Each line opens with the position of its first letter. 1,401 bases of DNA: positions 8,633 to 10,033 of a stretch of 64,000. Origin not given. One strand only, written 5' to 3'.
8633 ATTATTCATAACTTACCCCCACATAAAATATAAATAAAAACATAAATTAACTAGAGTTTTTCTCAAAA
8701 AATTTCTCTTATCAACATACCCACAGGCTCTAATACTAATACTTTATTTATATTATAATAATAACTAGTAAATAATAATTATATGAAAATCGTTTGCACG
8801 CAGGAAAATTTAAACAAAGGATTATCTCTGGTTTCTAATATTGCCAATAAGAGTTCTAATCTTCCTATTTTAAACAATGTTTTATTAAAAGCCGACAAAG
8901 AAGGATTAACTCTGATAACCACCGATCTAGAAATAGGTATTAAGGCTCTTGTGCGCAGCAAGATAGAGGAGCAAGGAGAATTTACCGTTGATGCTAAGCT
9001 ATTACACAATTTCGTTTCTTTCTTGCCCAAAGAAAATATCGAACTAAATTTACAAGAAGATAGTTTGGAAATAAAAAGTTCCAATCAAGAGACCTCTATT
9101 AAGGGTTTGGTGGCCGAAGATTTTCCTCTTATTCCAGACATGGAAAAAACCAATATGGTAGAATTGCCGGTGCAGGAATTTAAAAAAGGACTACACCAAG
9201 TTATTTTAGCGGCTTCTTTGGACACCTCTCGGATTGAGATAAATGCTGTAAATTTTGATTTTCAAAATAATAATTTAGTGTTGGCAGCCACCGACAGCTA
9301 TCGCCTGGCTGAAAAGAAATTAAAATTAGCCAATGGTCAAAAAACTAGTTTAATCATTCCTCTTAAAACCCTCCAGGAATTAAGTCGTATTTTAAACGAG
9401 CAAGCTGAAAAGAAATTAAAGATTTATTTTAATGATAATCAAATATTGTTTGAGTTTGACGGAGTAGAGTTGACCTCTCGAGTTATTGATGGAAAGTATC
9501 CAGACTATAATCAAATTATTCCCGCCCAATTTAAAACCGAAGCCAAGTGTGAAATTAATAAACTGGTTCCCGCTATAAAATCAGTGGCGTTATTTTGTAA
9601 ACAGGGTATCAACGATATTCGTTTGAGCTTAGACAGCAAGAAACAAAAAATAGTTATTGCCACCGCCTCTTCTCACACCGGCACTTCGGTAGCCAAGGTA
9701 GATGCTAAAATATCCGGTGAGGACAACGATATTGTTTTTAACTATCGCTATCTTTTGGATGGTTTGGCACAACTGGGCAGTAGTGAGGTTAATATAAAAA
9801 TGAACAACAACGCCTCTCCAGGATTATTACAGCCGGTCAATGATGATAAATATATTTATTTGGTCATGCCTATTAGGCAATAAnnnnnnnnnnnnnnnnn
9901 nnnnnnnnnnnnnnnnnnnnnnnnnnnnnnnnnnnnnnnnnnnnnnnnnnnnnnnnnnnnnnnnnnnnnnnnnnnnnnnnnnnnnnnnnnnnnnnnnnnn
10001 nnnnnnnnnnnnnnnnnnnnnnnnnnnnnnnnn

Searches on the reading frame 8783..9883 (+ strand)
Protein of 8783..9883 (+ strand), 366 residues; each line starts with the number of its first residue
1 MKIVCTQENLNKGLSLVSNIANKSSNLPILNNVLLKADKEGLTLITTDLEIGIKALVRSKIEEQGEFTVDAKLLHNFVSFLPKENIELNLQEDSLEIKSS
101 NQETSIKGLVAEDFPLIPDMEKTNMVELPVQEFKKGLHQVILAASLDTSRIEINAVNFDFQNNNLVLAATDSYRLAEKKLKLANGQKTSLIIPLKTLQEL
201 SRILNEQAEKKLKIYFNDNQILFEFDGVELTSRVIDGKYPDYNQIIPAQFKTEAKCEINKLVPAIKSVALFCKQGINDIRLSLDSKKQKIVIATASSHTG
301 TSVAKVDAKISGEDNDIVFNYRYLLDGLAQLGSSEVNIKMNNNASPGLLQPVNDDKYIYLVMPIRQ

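Call 5: search_protein_families(library=pfam, proteins=[window:8783-9883:+], max_evalue=0.1)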
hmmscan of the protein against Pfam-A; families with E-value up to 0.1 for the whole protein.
window:8783-9883:+ (366 aa): 3 families
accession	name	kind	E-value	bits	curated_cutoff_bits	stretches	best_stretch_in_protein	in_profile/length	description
PF02767.21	DNA_pol3_beta_2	-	1.2e-32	113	27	2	128-241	2-116/116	DNA polymerase III beta subunit, central domain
PF00712.24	DNA_pol3_beta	-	7.7e-28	97.5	24.4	1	1-118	1-120/120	DNA polymerase III beta subunit, N-terminal domain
PF02768.20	DNA_pol3_beta_3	-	1e-22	80.7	27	1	244-365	2-121/121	DNA polymerase III beta subunit, C-terminal domain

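Call 27: find_related_loci(query=window:8783-9883:+, collection=genome_contigs, flank=10000)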
Query window:8783-9883:+ (366 aa) in genome_contigs; peptide patterns used: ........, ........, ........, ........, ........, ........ (x = any residue, [..] = any of these).
91 stretches matched a pattern; 30 encode a relative of the query (tblastn E <= 1e-3); 30 distinct loci.
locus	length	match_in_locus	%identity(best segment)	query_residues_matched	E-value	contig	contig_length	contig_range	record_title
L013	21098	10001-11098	88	1-366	0e+0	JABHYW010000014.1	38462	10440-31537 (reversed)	MAG: Candidatus Komeilibacteria bacterium isolate SI047_bin69 k141_319939, whole genome shotgun sequence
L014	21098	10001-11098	88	1-366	0e+0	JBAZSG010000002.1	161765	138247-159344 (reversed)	MAG: Patescibacteria group bacterium isolate SO_2017_GW1_168 NODE_725_length_161765_cov_2.499957_OW334_2017, whole genom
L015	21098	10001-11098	88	1-366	0e+0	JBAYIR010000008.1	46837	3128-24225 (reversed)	MAG: Patescibacteria group bacterium isolate SO_2016_GW1_35 scaffold01460_OW334_2016, whole genome shotgun sequence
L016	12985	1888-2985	87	1-366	0e+0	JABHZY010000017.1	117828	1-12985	MAG: Candidatus Komeilibacteria bacterium isolate SI047_bin95 k141_825599, whole genome shotgun sequence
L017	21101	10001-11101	75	1-366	0e+0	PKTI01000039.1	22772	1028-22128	MAG: Candidatus Parcubacteria bacterium isolate BM519 sc_1318, whole genome shotgun sequence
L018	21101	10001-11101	71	1-366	3e-175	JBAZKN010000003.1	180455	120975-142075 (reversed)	MAG: Patescibacteria group bacterium isolate SO_2017_LW4_144 scaffold_261_c1_LW137-91_2017, whole genome shotgun sequenc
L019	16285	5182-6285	67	1-366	6e-166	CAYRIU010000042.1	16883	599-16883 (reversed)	MAG TPA_asm: uncultured Gammaproteobacteria bacterium isolate SRP135725_co2_189 genome assembly, contig: k141_3186772, w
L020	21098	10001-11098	62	1-366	9e-154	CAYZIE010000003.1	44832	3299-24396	MAG TPA_asm: uncultured Gammaproteobacteria bacterium isolate SRP200020_co5_182 genome assembly, contig: NODE_1174_lengt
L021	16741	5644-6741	62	1-366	1e-151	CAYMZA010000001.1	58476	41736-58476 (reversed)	MAG TPA_asm: uncultured Gammaproteobacteria bacterium isolate SRP200020_co3_139 genome assembly, contig: NODE_699_length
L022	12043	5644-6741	49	1-366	6e-117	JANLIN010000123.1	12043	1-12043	MAG: Candidatus Komeilibacteria bacterium isolate S40-16 k99_33172, whole genome shotgun sequence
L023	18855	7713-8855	43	1-366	3e-99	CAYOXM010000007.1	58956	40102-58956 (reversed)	MAG TPA_asm: uncultured Gammaproteobacteria bacterium isolate SRP237561_co1_396 genome assembly, contig: NODE_694_length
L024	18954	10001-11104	51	1-366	5e-117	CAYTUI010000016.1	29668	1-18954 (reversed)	MAG TPA_asm: uncultured Gammaproteobacteria bacterium isolate SRP062349_co4_110 genome assembly, contig: NODE_236_length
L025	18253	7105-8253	41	1-366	9e-93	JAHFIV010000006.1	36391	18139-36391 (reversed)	MAG: bacterium isolate nzgw370 NODE_482_length_36392_cov_3.228144, whole genome shotgun sequence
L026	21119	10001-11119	39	1-366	2e-86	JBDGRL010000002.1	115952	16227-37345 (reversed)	MAG: Candidatus Magasanikbacteria bacterium isolate DAL-Ass_45_85C1R DAL-Ass_45_85C1R_2, whole genome shotgun sequence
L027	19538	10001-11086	40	1-366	4e-86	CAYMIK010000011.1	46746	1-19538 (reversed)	MAG TPA_asm: uncultured Candidatus Saccharibacteria bacterium isolate SRP286056_co2_576 genome assembly, contig: NODE_87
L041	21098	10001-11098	72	1-366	4e-176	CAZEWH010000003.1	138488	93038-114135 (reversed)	MAG TPA_asm: uncultured Gammaproteobacteria bacterium isolate SRP077602_co5_241 genome assembly, contig: NODE_297_length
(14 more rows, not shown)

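Call 87: search_protein_families(library=pfam, proteins=[L016:7331-8122:-, L016:8294-8842:-, L017:13111-13611:-, L018:11579-12277:-, L041:12763-13101:-], max_evalue=0.01)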
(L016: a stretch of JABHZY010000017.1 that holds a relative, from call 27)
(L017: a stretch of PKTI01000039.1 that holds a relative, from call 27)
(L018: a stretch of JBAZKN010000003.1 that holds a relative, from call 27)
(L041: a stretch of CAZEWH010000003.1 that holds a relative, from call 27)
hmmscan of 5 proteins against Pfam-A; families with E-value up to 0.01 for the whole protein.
L016:7331-8122:- (263 aa): 0 families

L016:8294-8842:- (182 aa): 0 families

L017:13111-13611:- (166 aa): 0 families

L018:11579-12277:- (232 aa): 0 families

L041:12763-13101:- (112 aa): 2 families
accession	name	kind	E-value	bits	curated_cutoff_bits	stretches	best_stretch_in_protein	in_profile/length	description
PF01740.26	STAS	-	8.9e-05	22.7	22.6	1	17-94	13-90/106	STAS domain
PF13466.11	STAS_2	-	0.0013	19.3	29.2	1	19-93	3-75/80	STAS domain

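Call 117: search_protein_families(library=padloc, proteins=[L016:7331-8122:-, L016:8294-8842:-, L017:13111-13611:-, L018:11579-12277:-], max_evalue=0.01)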
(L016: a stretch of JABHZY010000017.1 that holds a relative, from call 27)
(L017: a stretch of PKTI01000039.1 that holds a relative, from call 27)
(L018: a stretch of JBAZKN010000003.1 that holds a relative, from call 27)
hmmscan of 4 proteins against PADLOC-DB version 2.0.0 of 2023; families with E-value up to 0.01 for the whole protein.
L016:7331-8122:- (263 aa): 0 families

L016:8294-8842:- (182 aa): 0 families

L017:13111-13611:- (166 aa): 0 families

L018:11579-12277:- (232 aa): 0 families

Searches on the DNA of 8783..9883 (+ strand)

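Call 91: search_rna_families(sources=[L016, L017, L018, L049, L013, L041], threshold=gathering)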
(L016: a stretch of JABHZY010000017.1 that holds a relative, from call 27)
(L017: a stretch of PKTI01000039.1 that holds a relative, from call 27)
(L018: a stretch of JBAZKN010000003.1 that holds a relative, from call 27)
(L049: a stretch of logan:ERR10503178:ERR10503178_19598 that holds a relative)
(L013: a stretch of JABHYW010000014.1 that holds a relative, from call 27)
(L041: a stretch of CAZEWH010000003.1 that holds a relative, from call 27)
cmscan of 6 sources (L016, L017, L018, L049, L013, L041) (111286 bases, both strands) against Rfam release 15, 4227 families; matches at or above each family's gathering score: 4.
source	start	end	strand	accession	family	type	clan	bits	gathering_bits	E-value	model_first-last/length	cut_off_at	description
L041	4958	5029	-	RF00005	tRNA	Gene; tRNA;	CL00001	67.9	29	2.1e-12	1-71/71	no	tRNA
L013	5006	5077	-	RF00005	tRNA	Gene; tRNA;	CL00001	64.6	29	1.7e-11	1-71/71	no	tRNA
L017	5093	5165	-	RF00005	tRNA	Gene; tRNA;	CL00001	63.3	29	3.8e-11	1-71/71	no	tRNA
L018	5046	5118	-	RF00005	tRNA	Gene; tRNA;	CL00001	62.4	29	6.8e-11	1-71/71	no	tRNA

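Call 110: search_rna_families(source=L016, start=2900, end=9000, threshold=evalue, max_evalue=1)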
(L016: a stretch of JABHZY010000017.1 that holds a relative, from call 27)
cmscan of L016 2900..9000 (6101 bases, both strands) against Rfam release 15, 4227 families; matches with E-value up to 1: 1.
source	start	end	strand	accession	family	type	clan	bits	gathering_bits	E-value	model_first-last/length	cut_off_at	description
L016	3577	3697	+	RF02840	Ref68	Gene; sRNA;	-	18.8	44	0.83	1-124/124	no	Enterococcus sRNA 68 (Lacto-3 RNA)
